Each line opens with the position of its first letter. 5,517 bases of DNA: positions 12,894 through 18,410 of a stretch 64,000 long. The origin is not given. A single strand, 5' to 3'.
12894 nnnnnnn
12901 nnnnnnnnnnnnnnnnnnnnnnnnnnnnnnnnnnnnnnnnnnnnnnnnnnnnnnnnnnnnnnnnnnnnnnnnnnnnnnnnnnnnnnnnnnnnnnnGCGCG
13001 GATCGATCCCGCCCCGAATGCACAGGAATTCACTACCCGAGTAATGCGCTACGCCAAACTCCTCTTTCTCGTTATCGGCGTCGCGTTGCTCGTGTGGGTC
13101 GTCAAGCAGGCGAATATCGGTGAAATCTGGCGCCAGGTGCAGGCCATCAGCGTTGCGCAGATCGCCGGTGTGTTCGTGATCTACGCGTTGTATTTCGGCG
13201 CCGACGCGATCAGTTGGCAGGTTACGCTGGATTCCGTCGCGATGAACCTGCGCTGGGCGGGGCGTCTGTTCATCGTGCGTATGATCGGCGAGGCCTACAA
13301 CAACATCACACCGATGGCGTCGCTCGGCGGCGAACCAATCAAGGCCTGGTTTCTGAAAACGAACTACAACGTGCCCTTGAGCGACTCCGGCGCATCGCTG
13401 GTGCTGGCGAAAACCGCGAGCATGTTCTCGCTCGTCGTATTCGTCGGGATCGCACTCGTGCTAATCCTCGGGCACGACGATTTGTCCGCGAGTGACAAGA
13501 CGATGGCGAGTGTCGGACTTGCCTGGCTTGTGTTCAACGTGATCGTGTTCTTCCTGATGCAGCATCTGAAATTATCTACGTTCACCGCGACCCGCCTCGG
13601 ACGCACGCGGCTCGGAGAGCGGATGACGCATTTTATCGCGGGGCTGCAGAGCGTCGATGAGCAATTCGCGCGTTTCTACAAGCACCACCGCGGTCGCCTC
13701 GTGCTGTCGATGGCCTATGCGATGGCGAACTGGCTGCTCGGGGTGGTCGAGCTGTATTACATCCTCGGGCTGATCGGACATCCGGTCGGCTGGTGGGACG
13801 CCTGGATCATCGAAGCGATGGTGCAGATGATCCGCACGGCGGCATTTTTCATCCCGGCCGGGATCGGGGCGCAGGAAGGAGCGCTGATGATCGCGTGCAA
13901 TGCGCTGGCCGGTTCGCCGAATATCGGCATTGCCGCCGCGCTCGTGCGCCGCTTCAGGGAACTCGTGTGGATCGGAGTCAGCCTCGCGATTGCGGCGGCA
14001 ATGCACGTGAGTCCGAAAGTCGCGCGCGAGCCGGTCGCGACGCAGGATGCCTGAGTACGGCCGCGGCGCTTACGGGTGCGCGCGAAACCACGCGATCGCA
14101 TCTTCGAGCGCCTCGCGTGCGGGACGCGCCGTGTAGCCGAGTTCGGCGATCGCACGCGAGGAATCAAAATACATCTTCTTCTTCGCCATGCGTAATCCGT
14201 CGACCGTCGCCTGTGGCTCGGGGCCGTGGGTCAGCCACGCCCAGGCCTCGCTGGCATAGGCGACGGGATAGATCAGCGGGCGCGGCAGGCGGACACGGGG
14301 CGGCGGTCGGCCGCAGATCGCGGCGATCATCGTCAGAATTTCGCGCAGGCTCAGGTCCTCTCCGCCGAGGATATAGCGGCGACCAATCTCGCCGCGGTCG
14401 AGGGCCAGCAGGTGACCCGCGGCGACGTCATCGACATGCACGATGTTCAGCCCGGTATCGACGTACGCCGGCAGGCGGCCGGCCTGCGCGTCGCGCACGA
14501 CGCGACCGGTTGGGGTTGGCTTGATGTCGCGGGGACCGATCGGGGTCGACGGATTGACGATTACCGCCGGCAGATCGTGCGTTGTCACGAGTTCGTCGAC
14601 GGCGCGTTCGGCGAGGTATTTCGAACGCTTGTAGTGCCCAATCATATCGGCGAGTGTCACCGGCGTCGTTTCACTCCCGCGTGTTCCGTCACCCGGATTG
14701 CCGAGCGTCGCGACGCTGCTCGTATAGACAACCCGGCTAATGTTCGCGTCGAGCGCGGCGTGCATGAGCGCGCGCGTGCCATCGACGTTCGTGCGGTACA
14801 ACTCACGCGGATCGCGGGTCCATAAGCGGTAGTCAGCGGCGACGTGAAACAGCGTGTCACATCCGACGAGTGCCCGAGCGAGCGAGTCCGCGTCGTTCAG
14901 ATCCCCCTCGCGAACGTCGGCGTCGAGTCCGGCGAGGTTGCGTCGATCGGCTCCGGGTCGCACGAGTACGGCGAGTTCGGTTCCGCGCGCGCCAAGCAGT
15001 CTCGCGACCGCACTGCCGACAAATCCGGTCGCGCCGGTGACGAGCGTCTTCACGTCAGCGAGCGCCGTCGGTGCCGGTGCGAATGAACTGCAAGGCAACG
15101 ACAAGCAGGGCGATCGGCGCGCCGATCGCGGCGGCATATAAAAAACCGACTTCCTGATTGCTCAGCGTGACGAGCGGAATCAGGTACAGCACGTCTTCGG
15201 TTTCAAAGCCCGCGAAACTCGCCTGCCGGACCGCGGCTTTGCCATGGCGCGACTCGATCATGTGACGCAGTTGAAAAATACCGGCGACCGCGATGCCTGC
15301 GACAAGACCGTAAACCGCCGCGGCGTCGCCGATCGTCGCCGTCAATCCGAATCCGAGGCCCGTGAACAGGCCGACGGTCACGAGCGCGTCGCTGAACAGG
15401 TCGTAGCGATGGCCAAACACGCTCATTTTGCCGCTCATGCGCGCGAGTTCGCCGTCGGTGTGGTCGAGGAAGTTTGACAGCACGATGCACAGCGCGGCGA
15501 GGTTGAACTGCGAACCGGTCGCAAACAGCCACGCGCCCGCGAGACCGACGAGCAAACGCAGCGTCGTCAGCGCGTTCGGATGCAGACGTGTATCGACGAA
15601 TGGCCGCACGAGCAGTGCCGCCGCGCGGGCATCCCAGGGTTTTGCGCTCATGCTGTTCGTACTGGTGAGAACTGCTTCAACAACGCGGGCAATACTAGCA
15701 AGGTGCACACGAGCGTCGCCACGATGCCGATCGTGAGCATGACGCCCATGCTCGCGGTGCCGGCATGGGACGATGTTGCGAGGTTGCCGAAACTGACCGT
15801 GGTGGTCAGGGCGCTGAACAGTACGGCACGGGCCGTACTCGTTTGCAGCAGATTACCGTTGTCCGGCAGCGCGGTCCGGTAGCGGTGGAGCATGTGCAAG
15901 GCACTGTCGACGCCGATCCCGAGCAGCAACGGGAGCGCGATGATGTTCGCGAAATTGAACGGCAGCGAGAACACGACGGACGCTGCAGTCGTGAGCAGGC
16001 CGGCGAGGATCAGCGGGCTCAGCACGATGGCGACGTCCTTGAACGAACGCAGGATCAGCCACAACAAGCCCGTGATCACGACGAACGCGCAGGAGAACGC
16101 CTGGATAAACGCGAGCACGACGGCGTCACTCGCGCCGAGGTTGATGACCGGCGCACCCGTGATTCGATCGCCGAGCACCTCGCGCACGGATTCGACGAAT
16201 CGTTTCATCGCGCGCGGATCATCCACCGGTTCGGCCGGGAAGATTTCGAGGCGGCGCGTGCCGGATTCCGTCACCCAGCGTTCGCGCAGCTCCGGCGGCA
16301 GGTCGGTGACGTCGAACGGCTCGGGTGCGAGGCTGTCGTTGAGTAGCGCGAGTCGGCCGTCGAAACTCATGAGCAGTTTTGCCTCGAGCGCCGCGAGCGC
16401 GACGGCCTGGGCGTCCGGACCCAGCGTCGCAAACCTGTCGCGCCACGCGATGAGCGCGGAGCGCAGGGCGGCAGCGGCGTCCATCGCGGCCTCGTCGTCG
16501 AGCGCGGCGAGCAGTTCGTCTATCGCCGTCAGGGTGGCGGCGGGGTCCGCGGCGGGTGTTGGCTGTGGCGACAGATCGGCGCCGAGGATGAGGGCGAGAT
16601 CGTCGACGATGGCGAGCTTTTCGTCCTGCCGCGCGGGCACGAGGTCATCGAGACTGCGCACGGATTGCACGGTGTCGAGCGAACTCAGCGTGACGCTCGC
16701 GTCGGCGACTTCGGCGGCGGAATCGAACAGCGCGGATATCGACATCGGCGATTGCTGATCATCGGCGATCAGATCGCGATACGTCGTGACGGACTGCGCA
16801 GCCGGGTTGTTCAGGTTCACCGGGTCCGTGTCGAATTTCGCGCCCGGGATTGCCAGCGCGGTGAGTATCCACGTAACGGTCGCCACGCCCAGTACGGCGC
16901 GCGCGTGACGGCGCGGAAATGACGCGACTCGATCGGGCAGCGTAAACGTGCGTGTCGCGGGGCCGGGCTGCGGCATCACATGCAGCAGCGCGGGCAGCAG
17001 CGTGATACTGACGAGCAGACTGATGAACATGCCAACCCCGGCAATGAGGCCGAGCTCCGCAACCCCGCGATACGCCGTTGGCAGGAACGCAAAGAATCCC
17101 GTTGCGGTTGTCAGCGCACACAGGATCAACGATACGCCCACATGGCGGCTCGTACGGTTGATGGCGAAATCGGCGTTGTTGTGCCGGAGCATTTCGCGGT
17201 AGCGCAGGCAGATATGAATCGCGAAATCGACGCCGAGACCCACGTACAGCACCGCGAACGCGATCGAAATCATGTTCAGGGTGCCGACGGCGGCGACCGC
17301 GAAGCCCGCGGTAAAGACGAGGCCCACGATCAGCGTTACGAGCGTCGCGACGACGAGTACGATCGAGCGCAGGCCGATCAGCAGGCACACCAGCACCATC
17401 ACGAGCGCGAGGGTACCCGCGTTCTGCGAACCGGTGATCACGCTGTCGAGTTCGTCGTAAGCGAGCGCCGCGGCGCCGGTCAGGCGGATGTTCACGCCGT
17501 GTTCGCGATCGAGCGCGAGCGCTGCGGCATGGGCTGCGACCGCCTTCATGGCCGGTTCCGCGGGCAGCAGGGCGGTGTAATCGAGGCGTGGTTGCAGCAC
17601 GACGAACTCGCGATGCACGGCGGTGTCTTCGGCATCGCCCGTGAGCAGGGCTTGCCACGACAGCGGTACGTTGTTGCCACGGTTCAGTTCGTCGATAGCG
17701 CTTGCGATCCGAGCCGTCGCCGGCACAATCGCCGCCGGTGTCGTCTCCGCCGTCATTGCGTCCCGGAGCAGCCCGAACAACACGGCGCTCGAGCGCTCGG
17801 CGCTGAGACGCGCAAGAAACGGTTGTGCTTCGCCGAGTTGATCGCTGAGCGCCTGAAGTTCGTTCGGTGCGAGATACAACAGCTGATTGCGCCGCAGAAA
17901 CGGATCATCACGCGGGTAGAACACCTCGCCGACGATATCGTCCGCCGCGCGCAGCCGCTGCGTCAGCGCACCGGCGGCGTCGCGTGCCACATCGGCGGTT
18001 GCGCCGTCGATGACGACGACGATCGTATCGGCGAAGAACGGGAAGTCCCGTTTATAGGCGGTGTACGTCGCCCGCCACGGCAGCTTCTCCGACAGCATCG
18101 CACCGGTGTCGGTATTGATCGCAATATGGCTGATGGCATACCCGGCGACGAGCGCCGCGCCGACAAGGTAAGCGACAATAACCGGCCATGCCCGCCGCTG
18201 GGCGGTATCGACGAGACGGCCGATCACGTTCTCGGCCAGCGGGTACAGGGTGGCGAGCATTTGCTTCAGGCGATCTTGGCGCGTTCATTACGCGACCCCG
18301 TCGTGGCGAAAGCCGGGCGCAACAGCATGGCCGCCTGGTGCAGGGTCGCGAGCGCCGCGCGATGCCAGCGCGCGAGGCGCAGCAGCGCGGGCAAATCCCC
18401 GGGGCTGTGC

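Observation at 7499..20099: Complete 2-aminoethylphosphonate biosynthesis/activation cassette embedded in a hopanoid side-chain tailoring locus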

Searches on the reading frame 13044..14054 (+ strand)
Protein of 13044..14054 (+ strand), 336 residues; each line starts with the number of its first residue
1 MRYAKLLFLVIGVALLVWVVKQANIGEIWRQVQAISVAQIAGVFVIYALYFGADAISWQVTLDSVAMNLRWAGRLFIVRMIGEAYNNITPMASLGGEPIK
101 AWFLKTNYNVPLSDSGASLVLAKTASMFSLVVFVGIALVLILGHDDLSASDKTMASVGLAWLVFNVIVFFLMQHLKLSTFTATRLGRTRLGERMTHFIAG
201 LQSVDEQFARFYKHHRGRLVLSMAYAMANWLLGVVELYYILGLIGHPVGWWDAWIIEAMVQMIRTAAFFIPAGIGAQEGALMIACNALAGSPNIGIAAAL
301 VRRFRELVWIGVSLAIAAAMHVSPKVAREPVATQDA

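Call 3: search_protein_families(library=pfam, proteins=[window:13044-14054:+])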
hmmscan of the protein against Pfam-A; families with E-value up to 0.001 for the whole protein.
window:13044-14054:+ (336 aa): 1 family
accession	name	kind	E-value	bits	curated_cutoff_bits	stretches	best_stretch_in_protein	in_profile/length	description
PF03706.18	LPG_synthase_TM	-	9.8e-37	127.5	33.4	1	9-307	5-295/302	Lysylphosphatidylglycerol synthase TM region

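Call 5: search_protein_families(library=ncbifam, proteins=[window:13044-14054:+], max_evalue=0.01)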
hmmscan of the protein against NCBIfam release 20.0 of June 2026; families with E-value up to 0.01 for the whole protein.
window:13044-14054:+ (336 aa): 2 families
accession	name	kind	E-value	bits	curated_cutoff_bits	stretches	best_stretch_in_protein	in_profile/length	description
TIGR03476.1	HpnL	subfamily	1.3e-46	159.3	195.65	1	1-311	1-307/318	putative membrane protein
TIGR00374.1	TIGR00374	subfamily_domain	5.8e-18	65.4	43.2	1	9-303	1-295/323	flippase-like domain-containing protein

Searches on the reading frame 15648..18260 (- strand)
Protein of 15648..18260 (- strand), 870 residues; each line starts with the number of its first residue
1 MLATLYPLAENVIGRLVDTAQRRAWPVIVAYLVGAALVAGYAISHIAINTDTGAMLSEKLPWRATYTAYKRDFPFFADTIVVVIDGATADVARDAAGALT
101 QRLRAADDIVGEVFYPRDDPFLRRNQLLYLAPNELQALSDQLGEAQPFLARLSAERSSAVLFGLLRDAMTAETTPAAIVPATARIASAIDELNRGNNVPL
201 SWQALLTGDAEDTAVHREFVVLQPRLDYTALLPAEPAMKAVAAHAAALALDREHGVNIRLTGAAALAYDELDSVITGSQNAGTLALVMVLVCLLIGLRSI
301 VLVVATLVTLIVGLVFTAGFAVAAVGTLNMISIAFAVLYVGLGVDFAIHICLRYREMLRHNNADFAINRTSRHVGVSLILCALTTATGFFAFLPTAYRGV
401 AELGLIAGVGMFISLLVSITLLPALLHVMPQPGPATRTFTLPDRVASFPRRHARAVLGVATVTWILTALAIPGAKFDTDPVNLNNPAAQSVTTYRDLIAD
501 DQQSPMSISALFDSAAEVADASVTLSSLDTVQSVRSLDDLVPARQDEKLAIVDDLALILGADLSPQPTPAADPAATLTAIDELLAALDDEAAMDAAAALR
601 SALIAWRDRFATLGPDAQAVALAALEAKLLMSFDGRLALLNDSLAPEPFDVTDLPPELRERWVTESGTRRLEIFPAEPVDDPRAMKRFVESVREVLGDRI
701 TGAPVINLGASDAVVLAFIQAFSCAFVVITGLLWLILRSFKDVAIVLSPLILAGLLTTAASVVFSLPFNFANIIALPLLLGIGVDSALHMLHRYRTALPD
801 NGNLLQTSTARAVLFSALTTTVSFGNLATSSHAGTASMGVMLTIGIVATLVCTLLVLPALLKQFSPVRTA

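Call 3: search_protein_families(library=pfam, proteins=[window:15648-18260:-])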
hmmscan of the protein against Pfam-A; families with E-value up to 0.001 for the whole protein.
window:15648-18260:- (870 aa): 1 family
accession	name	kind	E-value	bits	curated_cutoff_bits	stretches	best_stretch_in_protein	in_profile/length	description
PF03176.21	MMPL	-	1.2e-32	113.6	20.5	2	238-430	104-303/333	MMPL family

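Call 5: search_protein_families(library=ncbifam, proteins=[window:15648-18260:-], max_evalue=0.01)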
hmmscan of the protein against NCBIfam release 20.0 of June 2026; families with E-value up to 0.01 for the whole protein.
window:15648-18260:- (870 aa): 6 families
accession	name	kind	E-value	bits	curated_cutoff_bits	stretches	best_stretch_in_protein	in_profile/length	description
TIGR03480.1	HpnN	hypoth_equivalog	5.1e-280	931.3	751.85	1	14-863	3-858/862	hopanoid biosynthesis associated RND transporter like protein HpnN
NF052374.1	HopndTporHpnN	equivalog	2.3e-199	664.5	1100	1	11-862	3-855/858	hopanoid transporter HpnN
NF045600.2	BstA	equivalog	9e-50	169.5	1400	1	14-860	6-893/903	sterol transporter cytoplasmic membrane protein BstA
TIGR00921.1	2A067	subfamily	6.1e-47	160.1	351.9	3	253-427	558-732/733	hydrophobe/amphiphile efflux-3 (HAE3) family transporter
TIGR00833.1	actII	subfamily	3.3e-34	118.3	874.7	3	253-471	150-371/910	MMPL family RND transporter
NF006218.0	PRK08343.1-4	subfamily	0.00015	20.7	383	1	273-410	237-363/392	preprotein translocase subunit SecD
